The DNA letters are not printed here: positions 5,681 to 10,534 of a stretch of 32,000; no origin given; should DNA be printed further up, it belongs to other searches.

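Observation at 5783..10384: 1533-aa signal-peptide protein with a T9SS/FlgD-Ig-type tail joined to fliJ where fliK-flgD-flgE normally sit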

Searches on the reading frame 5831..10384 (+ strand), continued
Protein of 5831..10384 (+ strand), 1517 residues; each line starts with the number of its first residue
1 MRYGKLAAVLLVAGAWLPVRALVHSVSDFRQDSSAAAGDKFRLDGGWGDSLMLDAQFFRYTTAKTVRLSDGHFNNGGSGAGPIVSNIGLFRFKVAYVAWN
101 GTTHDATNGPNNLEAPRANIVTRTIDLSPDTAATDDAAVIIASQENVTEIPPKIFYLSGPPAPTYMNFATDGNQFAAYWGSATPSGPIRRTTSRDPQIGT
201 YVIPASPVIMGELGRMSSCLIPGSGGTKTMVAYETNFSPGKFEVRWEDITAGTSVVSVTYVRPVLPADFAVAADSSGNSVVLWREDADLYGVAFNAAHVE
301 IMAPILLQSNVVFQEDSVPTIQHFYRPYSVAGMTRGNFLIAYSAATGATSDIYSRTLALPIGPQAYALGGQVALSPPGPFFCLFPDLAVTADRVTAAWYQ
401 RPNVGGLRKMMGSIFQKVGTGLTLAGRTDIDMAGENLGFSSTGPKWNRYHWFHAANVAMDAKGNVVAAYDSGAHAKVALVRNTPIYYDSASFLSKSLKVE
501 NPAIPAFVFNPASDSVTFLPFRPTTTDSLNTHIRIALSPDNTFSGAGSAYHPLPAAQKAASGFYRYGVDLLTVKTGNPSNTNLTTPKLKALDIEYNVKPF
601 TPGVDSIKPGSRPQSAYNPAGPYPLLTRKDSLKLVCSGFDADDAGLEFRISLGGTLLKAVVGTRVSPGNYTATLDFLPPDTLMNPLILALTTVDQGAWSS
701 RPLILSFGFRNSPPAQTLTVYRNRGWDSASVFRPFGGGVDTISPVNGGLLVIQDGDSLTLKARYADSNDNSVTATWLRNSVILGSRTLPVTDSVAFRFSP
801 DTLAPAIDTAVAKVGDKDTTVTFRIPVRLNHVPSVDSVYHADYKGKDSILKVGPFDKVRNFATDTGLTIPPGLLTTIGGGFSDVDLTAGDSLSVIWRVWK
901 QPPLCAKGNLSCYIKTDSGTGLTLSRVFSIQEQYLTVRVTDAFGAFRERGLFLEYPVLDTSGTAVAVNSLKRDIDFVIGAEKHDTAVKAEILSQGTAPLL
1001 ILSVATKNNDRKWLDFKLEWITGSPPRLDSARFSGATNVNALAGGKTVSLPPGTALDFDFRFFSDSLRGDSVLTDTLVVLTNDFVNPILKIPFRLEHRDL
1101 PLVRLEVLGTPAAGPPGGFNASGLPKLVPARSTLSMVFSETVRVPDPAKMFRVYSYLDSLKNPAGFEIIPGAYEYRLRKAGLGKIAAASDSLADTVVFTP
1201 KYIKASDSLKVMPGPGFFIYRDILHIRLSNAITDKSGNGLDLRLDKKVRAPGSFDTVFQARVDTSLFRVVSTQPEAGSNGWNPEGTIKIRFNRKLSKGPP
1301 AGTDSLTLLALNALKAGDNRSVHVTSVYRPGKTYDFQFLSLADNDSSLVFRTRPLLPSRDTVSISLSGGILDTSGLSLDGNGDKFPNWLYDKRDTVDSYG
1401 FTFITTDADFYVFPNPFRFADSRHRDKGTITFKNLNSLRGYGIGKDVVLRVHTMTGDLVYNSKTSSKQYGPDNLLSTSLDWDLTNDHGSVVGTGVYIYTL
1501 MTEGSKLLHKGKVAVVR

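Call 31: find_related_loci(query=A1, collection=genome_contigs, flank=10000)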
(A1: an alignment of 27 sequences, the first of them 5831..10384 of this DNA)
Query A1 (1517 aa) in genome_contigs; peptide patterns used: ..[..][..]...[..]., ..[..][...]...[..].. (x = any residue, [..] = any of these).
51 stretches matched a pattern; 19 encode a relative of the query (tblastn E <= 1e-3); 19 distinct loci.
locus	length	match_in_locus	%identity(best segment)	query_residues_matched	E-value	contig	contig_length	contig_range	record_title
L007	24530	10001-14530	68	6-1517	0e+0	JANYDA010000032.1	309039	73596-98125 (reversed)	MAG: Fibrobacteria bacterium isolate 336R_metabinner_36 336R_k141_2310738, whole genome shotgun sequence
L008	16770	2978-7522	64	1-1517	0e+0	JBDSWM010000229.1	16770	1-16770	MAG: Fibrobacteria bacterium isolate cluster1_bin.628 k127_9552667, whole genome shotgun sequence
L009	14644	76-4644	65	1-1517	0e+0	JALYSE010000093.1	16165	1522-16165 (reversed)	MAG: Fibrobacterota bacterium isolate MDV bin107 SD1456_NODE_742_length_16165_cov_1.288191, whole genome shotgun sequenc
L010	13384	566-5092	50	20-1517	0e+0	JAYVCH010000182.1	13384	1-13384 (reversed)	MAG: Fibrobacteria bacterium isolate GL30_UP_metabat_86 GL30_UP_metabat_86_181, whole genome shotgun sequence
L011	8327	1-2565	72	666-1517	0e+0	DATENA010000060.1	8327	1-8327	MAG TPA_asm: Fibrobacteria bacterium isolate SMAG_U8957 k141_649213, whole genome shotgun sequence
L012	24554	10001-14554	60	21-1517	0e+0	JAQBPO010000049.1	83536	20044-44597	MAG: Fibrobacteres bacterium isolate RYN_349 scaffold_153865, whole genome shotgun sequence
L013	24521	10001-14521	38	7-1517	0e+0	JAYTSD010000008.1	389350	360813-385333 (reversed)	MAG: Fibrobacteria bacterium isolate GFS_4934 GFS_4934_7, whole genome shotgun sequence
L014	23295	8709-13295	47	6-1517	0e+0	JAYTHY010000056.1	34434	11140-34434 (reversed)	MAG: Fibrobacteria bacterium isolate GFS_2600 GFS_2600_55, whole genome shotgun sequence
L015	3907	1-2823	50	586-1517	0e+0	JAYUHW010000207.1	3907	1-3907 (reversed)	MAG: Fibrobacteria bacterium isolate GFS_8554 GFS_8554_206, whole genome shotgun sequence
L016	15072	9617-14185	34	6-1517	0e+0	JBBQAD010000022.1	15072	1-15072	MAG: Fibrobacteria bacterium isolate Co_metawrap_1499 Cmw_1499_k141_13483266_length_15072_cov_7.0000, whole genome shotg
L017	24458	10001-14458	35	21-1517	0e+0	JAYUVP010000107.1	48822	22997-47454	MAG: Fibrobacterota bacterium isolate GL124_DN_metabinner_3 GL124_DN_metabinner_3_106, whole genome shotgun sequence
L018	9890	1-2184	53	805-1517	0e+0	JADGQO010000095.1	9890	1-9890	MAG: Fibrobacteria bacterium isolate Chersky_265 k127_10402340, whole genome shotgun sequence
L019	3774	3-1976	54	885-1517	0e+0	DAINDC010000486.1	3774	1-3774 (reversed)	MAG TPA_asm: Fibrobacterota bacterium isolate CTOTU41470 NODE_32383_length_3774_cov_3.381016, whole genome shotgun seque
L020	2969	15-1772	53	930-1517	0e+0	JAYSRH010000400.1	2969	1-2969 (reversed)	MAG: Fibrobacteria bacterium isolate GFS_11904 GFS_11904_399, whole genome shotgun sequence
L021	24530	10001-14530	54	22-1517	0e+0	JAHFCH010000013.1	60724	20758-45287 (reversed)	MAG: Fibrobacteres bacterium isolate nzgw217 NODE_262_length_60725_cov_4.309155, whole genome shotgun sequence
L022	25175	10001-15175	32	2-1517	6e-104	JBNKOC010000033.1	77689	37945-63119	MAG: Fibrobacteria bacterium isolate G1G2.bin.43.orig k141_1019615, whole genome shotgun sequence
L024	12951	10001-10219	32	1407-1500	2e-6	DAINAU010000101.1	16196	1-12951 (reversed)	MAG TPA_asm: bacterium isolate CTOTU18567 NODE_3525_length_16196_cov_7.626417, whole genome shotgun sequence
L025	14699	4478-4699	33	1407-1501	7e-6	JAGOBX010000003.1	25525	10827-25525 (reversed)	Candidatus Dependentiae bacterium isolate Go_SlDig_bin_425 Go_SlDig_5312_length_25525_cov_4.492440, whole genome shotgun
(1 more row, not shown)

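Call 43: find_homologous_proteins(query=A1, max_evalue=0.001)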
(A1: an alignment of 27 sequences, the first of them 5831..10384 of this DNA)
Query A1 (27 sequences) (1517 aa, profile of the alignment): 32 proteins with E <= 0.001 among 8000 candidates.
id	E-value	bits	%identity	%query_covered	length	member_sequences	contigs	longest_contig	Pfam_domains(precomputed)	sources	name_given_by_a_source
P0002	0.0e+0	2497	68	100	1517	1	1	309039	PF13205.13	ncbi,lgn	-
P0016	0.0e+0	2488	55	98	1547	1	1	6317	-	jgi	jgi:hypothetical protein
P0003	0.0e+0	2482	65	100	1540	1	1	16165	PF13205.13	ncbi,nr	ncbi:MAG: hypothetical protein M3Y08_10575 [Fibrobacterota bacterium]|nr:hypothetical protein [Fibro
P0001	0.0e+0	2479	100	100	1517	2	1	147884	-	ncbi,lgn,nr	ncbi:MAG: hypothetical protein JWO30_2277 [Fibrobacteres bacterium]|nr:hypothetical protein [Fibroba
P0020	0.0e+0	2460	52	100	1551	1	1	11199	-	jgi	jgi:hypothetical protein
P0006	0.0e+0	2452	61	100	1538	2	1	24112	PF13205.13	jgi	jgi:hypothetical protein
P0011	0.0e+0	2450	60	99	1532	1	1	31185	-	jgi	jgi:hypothetical protein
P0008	0.0e+0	2449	61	100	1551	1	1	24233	PF13205.13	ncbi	ncbi:MAG: hypothetical protein ABIW76_15115 [Fibrobacteria bacterium]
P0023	0.0e+0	2444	51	99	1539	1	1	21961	-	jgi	jgi:hypothetical protein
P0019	0.0e+0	2435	53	99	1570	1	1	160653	-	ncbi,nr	ncbi:MAG: hypothetical protein JF616_08365 [Fibrobacteres bacterium]|nr:hypothetical protein [Fibrob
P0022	0.0e+0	2434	52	98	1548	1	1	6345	PF13205.13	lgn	-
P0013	0.0e+0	2425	60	100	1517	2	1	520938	-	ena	-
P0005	0.0e+0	2425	63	99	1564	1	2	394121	PF13205.13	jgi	jgi:hypothetical protein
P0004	0.0e+0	2414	64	100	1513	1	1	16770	-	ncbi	ncbi:MAG: hypothetical protein ABI036_11585 [Fibrobacteria bacterium]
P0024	0.0e+0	2411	50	100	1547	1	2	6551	-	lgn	-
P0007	0.0e+0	2391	60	99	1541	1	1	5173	PF13205.13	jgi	jgi:hypothetical protein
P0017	0.0e+0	2382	53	99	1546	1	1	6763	PF13205.13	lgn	-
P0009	0.0e+0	2350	60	99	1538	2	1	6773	PF13205.13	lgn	-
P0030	0.0e+0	2070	42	99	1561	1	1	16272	-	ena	-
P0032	0.0e+0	1847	34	100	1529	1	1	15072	-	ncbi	-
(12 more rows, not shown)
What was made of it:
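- Tried and rejected: A word-indexed search with the profile gave the same 32 proteins (call 43).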

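Call 51: search_protein_families(library=pfam, proteins=[L022:15390-15704:+, L022:15719-16486:+, L022:16486-17775:+, L022:17775-18257:+, L022:18265-19242:+, L022:19261-19875:+, L016:14285-14587:+, L016:14670-15071:+, L022:9565-10002:+], max_evalue=0.01)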
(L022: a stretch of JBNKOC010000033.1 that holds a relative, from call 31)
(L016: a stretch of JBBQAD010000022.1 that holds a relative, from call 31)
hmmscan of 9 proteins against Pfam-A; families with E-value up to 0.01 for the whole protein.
L022:15390-15704:+ (104 aa): 0 families

L022:15719-16486:+ (255 aa): 3 families
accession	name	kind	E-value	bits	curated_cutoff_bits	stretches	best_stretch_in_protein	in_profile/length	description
PF01618.21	MotA_ExbB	-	1.3e-27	96.5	22.9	1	80-201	5-126/127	MotA/TolQ/ExbB proton channel family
PF04121.18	Nup84_Nup100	-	0.00051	18.8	22.5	1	52-101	146-195/717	Nuclear pore protein 84 / 107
PF20990.2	DUF2207_C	-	0.0011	19.1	33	1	53-210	73-206/247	Predicted membrane protein (DUF2207) C-terminal domain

L022:16486-17775:+ (429 aa): 2 families
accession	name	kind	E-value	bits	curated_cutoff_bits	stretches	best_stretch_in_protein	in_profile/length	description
PF01618.21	MotA_ExbB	-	3.4e-24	85.5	22.9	1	82-199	7-124/127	MotA/TolQ/ExbB proton channel family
PF02472.21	ExbD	-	4.4e-09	36.9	25.4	1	232-408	4-114/128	Biopolymer transport protein ExbD/TolR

L022:17775-18257:+ (160 aa): 1 family
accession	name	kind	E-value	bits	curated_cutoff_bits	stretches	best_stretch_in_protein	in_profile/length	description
PF02472.21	ExbD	-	8.1e-16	58.7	25.4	1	11-157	2-126/128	Biopolymer transport protein ExbD/TolR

L022:18265-19242:+ (325 aa): 2 families
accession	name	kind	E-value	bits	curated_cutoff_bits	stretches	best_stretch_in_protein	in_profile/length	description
PF03544.19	TonB_C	-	6.9e-09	36.5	24.6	1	260-321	13-78/79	Gram-negative bacterial TonB protein C-terminal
PF13103.11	TonB_2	-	0.00013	22.4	22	1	241-308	6-71/85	TonB C terminal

L022:19261-19875:+ (204 aa): 1 family
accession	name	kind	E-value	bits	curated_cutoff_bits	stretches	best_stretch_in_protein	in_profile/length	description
PF03748.19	FliL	-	0.006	17.5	24.6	1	115-197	8-100/103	Flagellar basal body-associated protein FliL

L016:14285-14587:+ (100 aa): 0 families

L016:14670-15071:+ (134 aa): 1 family
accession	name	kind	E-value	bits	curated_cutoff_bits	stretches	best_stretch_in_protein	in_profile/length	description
PF01618.21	MotA_ExbB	-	7.3e-07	29.4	22.9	1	78-134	3-62/127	MotA/TolQ/ExbB proton channel family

L022:9565-10002:+ (145 aa): 1 family
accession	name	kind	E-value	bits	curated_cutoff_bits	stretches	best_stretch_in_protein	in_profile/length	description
PF02050.21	FliJ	-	5.4e-13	49.7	28.4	1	20-138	1-120/123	Flagellar FliJ protein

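Call 96: search_protein_families(library=ncbifam, proteins=[L001:3528-3890:+, L001:1261-2265:+, L001:2545-2964:+, L022:15390-15704:+, L022:19261-19875:+], max_evalue=0.01)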
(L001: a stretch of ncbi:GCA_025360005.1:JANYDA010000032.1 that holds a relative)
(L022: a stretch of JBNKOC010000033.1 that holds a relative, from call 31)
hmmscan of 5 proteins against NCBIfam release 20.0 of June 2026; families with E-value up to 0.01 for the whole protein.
L001:3528-3890:+ (120 aa): 0 families

L001:1261-2265:+ (334 aa): 0 families

L001:2545-2964:+ (139 aa): 22 families
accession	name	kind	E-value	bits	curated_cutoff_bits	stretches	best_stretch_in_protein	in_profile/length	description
TIGR01396.1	FlgB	equivalog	1.2e-23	83.8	59.05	1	14-135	6-130/131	flagellar basal body rod protein FlgB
NF009266.0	PRK12623.1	equivalog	8.2e-19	67.9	144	1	12-127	12-122/133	flagellar basal body rod protein FlgB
NF009264.0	PRK12621.1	equivalog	3.1e-12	47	163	1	11-125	7-121/136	flagellar basal body rod protein FlgB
NF009265.0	PRK12622.1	equivalog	9e-12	45.3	145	1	12-119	7-118/135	flagellar basal body rod protein FlgB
NF009267.0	PRK12624.1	equivalog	1.1e-09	39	241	1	16-131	14-136/143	flagellar basal body rod protein FlgB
NF009263.0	PRK12620.1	equivalog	2.3e-09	37.4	158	1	24-137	17-132/133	flagellar basal body rod protein FlgB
NF009262.0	PRK12619.1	equivalog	4.7e-09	36.7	183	1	16-133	12-125/130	flagellar basal body rod protein FlgB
NF009275.1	PRK12632.1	equivalog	3.1e-08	34.1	170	1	13-124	8-114/130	flagellar basal body rod protein FlgC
NF009328.0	PRK12685.1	equivalog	4.9e-08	33.3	169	1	18-137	14-115/116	flagellar basal body rod protein FlgB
NF005280.0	PRK06797.1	equivalog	7.9e-08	33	106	1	26-137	18-134/135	flagellar basal body rod protein FlgB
TIGR03506.1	FlgEFG_subfam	subfamily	3.4e-06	27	70.25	1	28-64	18-55/351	flagellar hook-basal body complex protein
NF009332.0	PRK12690.1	equivalog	4.6e-06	26.1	288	1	28-74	20-67/239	flagellar hook-basal body complex protein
NF004653.1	PRK06003.1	equivalog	4.8e-06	27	153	1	22-112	16-101/126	flagellar basal body rod protein FlgB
TIGR02490.1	flgF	equivalog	4.8e-06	26.3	178.5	1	26-63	14-51/218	flagellar basal-body rod protein FlgF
TIGR02488.1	flgG_G_neg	equivalog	2.2e-05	24.1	252.75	1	19-56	8-45/259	flagellar basal-body rod protein FlgG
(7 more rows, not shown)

L022:15390-15704:+ (104 aa): 0 families

L022:19261-19875:+ (204 aa): 4 families
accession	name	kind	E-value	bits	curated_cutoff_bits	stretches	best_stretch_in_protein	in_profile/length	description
NF005826.1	PRK07718.1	equivalog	2.6e-05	24.2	140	1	107-191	48-134/143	flagellar basal body-associated protein FliL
NF006283.1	PRK08455.1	equivalog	5e-05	23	187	1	119-199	96-181/182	flagellar basal body-associated protein FliL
TIGR04526.1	predic_Ig_block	subfamily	0.00059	18.9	150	1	17-174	18-186/693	putative immunoglobulin-blocking virulence protein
NF005175.0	PRK06654.1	equivalog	0.0048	16.6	218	1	127-199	103-178/181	flagellar basal body-associated protein FliL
